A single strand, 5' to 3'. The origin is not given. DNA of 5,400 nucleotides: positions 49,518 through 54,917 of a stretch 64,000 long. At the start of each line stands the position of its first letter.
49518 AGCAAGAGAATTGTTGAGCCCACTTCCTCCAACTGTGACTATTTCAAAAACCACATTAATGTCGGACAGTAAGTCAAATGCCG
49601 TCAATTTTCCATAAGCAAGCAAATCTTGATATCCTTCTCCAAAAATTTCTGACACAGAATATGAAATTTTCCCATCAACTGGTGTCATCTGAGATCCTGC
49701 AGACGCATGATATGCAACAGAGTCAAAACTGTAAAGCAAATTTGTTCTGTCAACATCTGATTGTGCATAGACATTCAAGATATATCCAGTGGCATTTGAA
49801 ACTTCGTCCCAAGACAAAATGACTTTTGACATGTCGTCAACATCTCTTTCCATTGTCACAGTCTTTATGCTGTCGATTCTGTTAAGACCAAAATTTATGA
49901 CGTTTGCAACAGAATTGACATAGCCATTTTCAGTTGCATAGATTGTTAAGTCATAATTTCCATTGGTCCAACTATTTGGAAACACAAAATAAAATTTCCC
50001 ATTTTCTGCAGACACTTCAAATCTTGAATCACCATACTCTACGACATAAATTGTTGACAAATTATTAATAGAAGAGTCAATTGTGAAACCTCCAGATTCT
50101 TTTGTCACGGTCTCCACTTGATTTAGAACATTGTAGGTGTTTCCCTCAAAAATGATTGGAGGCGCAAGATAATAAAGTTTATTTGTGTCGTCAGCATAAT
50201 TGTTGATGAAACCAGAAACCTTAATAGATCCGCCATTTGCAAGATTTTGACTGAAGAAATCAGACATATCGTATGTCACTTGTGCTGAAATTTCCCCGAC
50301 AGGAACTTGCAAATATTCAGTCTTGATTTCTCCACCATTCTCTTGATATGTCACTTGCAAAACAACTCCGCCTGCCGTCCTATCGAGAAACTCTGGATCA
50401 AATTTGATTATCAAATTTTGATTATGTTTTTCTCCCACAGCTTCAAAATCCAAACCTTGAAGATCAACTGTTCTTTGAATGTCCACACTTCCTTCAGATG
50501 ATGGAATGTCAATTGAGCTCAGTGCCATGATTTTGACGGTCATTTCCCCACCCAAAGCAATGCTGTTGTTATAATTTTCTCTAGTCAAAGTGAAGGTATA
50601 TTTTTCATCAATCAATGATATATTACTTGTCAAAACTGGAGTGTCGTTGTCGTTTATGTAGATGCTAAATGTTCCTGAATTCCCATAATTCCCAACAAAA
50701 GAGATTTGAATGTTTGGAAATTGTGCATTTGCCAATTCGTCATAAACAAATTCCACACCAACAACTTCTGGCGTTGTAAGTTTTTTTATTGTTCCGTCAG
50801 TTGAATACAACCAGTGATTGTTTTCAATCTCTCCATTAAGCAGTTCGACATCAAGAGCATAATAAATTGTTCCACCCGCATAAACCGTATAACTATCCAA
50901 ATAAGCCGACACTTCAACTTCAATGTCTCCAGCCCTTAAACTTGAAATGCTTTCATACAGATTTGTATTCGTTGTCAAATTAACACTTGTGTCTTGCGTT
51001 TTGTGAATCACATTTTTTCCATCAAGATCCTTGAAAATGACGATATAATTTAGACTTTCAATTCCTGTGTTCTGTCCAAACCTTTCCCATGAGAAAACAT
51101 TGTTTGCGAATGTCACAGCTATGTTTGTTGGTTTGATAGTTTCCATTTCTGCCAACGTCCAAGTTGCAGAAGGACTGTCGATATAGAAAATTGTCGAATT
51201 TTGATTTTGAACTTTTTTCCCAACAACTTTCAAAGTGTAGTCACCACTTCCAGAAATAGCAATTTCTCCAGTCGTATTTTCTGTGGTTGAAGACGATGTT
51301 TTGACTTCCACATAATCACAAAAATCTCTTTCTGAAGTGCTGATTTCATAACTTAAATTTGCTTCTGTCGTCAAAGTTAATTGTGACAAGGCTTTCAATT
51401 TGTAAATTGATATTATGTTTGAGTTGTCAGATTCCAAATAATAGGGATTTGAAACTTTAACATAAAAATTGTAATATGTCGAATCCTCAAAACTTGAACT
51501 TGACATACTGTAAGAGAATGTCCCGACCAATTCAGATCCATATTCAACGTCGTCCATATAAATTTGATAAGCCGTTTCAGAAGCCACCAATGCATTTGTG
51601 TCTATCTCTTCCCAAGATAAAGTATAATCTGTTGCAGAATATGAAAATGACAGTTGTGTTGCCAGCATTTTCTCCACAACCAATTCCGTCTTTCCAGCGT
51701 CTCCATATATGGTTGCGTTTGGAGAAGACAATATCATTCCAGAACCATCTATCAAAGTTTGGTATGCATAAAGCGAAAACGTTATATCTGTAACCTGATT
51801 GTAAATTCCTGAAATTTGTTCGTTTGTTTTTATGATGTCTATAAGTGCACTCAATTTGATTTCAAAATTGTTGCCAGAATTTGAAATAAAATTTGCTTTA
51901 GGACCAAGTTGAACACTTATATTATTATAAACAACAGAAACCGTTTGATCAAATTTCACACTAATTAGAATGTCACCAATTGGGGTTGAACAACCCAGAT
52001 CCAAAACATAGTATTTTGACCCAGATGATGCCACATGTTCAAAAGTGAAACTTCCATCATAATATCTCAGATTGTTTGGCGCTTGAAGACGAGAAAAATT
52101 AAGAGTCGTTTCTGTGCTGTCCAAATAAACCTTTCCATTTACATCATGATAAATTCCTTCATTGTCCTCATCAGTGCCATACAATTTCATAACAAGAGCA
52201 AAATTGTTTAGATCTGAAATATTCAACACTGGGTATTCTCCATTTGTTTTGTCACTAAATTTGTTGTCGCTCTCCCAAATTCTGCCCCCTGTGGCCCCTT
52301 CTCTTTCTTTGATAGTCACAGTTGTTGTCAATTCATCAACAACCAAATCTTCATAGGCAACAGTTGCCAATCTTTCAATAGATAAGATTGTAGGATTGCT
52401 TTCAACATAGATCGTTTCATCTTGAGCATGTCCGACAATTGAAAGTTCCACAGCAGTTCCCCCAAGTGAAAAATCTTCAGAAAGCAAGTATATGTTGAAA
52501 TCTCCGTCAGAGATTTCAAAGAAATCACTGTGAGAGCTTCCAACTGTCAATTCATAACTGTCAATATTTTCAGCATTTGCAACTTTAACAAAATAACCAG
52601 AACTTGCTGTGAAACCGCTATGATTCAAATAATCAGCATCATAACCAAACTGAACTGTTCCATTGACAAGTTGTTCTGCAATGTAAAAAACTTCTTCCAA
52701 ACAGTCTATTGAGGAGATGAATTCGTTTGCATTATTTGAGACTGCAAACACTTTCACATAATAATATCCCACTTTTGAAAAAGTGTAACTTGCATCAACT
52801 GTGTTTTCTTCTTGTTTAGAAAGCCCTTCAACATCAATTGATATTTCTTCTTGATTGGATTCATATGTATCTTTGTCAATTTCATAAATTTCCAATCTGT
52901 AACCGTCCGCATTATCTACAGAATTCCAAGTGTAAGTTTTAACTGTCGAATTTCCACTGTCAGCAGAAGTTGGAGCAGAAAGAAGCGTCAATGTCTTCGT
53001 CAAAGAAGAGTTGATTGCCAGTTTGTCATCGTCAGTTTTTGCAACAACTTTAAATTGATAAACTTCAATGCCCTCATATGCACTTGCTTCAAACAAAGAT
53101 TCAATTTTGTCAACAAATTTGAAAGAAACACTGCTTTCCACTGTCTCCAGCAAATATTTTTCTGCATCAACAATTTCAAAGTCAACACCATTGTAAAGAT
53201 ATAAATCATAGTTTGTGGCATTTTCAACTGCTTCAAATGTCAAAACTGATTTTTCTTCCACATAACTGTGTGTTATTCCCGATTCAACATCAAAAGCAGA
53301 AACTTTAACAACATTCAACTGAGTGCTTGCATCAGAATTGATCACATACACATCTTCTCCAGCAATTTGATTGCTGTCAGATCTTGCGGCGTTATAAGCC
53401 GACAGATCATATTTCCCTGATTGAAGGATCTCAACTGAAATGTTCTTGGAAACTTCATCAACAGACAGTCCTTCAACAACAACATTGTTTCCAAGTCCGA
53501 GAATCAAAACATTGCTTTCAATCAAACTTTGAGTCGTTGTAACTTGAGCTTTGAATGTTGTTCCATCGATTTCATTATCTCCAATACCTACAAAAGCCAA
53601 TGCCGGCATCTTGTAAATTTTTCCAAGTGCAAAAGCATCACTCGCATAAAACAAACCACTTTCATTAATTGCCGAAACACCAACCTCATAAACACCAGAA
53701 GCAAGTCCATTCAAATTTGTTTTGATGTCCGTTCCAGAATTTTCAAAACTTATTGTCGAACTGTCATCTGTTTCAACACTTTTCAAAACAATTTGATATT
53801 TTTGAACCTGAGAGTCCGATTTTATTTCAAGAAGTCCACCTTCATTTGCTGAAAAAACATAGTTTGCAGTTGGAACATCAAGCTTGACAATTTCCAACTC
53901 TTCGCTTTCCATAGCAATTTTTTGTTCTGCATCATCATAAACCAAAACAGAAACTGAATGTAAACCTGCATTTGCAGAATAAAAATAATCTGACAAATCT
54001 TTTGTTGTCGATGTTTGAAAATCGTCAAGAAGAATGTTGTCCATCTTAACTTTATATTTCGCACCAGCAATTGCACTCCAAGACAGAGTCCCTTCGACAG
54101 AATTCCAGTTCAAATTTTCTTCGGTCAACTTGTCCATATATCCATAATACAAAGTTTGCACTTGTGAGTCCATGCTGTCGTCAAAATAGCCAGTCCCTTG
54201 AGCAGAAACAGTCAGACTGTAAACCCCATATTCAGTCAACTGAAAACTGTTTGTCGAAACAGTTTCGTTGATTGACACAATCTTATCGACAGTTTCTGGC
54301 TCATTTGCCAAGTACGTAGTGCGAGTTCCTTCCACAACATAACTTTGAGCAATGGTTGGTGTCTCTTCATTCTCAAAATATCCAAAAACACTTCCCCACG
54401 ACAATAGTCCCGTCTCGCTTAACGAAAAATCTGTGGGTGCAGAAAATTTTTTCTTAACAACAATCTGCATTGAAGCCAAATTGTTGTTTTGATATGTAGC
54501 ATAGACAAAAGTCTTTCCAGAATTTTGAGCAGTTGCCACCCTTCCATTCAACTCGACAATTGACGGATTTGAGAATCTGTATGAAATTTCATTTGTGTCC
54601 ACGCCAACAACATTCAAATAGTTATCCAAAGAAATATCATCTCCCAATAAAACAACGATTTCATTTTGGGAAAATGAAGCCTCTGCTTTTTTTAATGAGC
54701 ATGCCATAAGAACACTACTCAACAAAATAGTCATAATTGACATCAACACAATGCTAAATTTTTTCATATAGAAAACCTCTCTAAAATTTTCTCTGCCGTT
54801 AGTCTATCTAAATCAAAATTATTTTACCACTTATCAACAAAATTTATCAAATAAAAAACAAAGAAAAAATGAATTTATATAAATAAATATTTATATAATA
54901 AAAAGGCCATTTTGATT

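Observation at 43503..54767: Second giant ORF: 3,754-aa lipoprotein with FN3-like stalk and C-terminal beta-helix head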

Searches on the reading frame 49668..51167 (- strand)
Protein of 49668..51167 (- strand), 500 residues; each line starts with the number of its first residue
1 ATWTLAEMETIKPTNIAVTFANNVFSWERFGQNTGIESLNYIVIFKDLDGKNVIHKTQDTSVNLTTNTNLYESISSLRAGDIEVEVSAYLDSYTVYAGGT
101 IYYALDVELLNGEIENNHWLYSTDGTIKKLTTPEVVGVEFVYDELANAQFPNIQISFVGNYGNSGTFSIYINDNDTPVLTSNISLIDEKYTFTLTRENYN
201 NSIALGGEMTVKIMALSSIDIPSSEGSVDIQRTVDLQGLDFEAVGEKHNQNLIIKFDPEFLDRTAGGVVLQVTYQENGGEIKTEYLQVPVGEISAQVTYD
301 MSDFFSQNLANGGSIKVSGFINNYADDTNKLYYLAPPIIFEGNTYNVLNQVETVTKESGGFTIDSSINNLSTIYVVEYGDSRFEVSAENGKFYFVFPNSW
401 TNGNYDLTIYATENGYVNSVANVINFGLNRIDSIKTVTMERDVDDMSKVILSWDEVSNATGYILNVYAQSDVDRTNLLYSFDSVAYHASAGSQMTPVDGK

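Call 4: search_protein_families(library=pfam, max_evalue=1, proteins=[window:49668-51167:-])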
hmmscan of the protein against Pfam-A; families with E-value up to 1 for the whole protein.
window:49668-51167:- (500 aa): 2 families
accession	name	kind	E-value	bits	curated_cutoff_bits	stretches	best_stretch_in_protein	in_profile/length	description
PF19077.6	Big_13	-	0.021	15.8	27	1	360-414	30-86/102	Bacterial Ig-like domain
PF16383.10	DUF4992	-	0.029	14.5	29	1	433-473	51-90/183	Domain of unknown function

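Call 87: search_protein_families(library=ncbifam, max_evalue=0.1, proteins=[window:49668-51167:-])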
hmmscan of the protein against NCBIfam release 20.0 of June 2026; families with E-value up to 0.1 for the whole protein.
window:49668-51167:- (500 aa): 0 families

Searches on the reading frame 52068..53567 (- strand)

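Call 4: search_protein_families(library=pfam, max_evalue=1, proteins=[window:52068-53567:-])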
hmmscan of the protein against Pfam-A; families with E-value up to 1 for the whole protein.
window:52068-53567:- (500 aa): 3 families
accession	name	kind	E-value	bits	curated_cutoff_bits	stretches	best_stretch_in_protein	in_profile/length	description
PF14785.11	MalF_P2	-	0.05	14.1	34.4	0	154-227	5-76/164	Maltose transport system permease protein MalF P2 domain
PF07705.17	CARDB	-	0.21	12.3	22.7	1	235-279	43-87/101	CARDB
PF00630.25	Filamin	-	0.41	12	26.9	1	230-274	44-81/93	Filamin/ABP280 repeat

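Call 87: search_protein_families(library=ncbifam, max_evalue=0.1, proteins=[window:52068-53567:-])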
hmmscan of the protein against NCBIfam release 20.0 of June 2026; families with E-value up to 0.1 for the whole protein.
window:52068-53567:- (500 aa): 0 families

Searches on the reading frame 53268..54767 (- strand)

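Call 4: search_protein_families(library=pfam, max_evalue=1, proteins=[window:53268-54767:-])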
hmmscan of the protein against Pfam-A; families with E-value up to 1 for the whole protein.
window:53268-54767:- (500 aa): 2 families
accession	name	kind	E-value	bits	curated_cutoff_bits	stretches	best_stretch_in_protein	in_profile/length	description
PF24421.1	Ig_J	-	0.0077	16.8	29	1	325-371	42-89/104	Tip attachment protein J, Ig-like domain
PF21461.3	HL_N-beta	-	0.075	13.3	27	1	60-95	13-47/57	Hyaluronate lyase, N-terminal beta-sheet domain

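Call 87: search_protein_families(library=ncbifam, max_evalue=0.1, proteins=[window:53268-54767:-])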
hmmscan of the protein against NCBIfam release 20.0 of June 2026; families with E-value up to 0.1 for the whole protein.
window:53268-54767:- (500 aa): 0 families

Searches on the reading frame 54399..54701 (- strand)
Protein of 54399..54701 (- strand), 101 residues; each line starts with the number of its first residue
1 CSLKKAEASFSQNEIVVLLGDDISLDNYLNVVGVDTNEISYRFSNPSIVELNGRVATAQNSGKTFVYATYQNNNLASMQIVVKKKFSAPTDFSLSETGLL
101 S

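Call 74: search_protein_families(library=pfam, alignment_id=A6, max_evalue=1)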
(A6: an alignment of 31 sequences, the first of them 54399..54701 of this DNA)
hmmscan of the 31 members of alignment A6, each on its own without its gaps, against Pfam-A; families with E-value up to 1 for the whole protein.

A. member 1, window:54399-54701:- (101 aa): 3 families
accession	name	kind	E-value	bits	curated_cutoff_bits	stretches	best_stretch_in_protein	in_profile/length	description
PF21461.3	HL_N-beta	-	0.012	15.8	27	1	37-73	12-47/57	Hyaluronate lyase, N-terminal beta-sheet domain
PF22377.2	TarS_C2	-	0.05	14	27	1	10-41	47-78/78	TarS C-terminal domain 2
PF15689.10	NRIP1_repr_3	-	0.18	12.5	27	1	81-101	48-68/88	Nuclear receptor-interacting protein 1 repression 3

B. families by the number of members that match (of 31 scanned): 14 families
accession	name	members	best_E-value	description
PF02368.24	Big_2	13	1.3e-05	Bacterial Ig-like domain (group 2)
PF21461.3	HL_N-beta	10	0.00026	Hyaluronate lyase, N-terminal beta-sheet domain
PF03531.20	SSrecog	2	0.023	Structure-specific recognition protein (SSRP1)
PF12541.14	DUF3737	2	0.027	Protein of unknown function (DUF3737)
PF20067.5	SSL_N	1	0.012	Strictosidine synthase-like, N-terminal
PF22377.2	TarS_C2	1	0.05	TarS C-terminal domain 2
PF16529.11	Ge1_WD40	1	0.065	WD40 region of Ge1, enhancer of mRNA-decapping protein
PF23710.1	DUF7155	1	0.084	Family of unknown function (DUF7155)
PF10803.13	GerPB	1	0.11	Spore germination GerPB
PF14476.11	Chloroplast_duf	1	0.12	Petal formation-expressed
PF07944.18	Beta-AFase-like_GH127_cat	1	0.14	Beta-L-arabinofuranosidase, GH127 catalytic domain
PF15689.10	NRIP1_repr_3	1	0.18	Nuclear receptor-interacting protein 1 repression 3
PF10387.14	DUF2442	1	0.18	Protein of unknown function (DUF2442)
PF07735.22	FBA_2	1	0.26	F-box associated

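Call 75: search_solved_structures(query=A6, max_evalue=1, show_alignments=1)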
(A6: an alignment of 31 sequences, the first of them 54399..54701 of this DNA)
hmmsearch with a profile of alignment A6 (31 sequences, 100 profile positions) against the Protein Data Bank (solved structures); distinct sequences matched with E-value up to 1: 5.
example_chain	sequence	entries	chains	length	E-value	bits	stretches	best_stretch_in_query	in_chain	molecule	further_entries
7quz_AAA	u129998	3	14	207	8.5e-05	26.2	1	15-83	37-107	Beta-1,3-glucanase bglH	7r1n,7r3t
7z47_G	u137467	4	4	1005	0.18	15.5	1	8-77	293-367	Surface protein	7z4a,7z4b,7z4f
4ggg_A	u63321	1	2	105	0.43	14.3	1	21-70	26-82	Repressor protein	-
7e6h_A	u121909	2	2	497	0.96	13.2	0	59-87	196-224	Glucose-6-phosphate 1-dehydrogenase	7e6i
1e5u_I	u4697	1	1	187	0.98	13.1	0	26-79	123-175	INTIMIN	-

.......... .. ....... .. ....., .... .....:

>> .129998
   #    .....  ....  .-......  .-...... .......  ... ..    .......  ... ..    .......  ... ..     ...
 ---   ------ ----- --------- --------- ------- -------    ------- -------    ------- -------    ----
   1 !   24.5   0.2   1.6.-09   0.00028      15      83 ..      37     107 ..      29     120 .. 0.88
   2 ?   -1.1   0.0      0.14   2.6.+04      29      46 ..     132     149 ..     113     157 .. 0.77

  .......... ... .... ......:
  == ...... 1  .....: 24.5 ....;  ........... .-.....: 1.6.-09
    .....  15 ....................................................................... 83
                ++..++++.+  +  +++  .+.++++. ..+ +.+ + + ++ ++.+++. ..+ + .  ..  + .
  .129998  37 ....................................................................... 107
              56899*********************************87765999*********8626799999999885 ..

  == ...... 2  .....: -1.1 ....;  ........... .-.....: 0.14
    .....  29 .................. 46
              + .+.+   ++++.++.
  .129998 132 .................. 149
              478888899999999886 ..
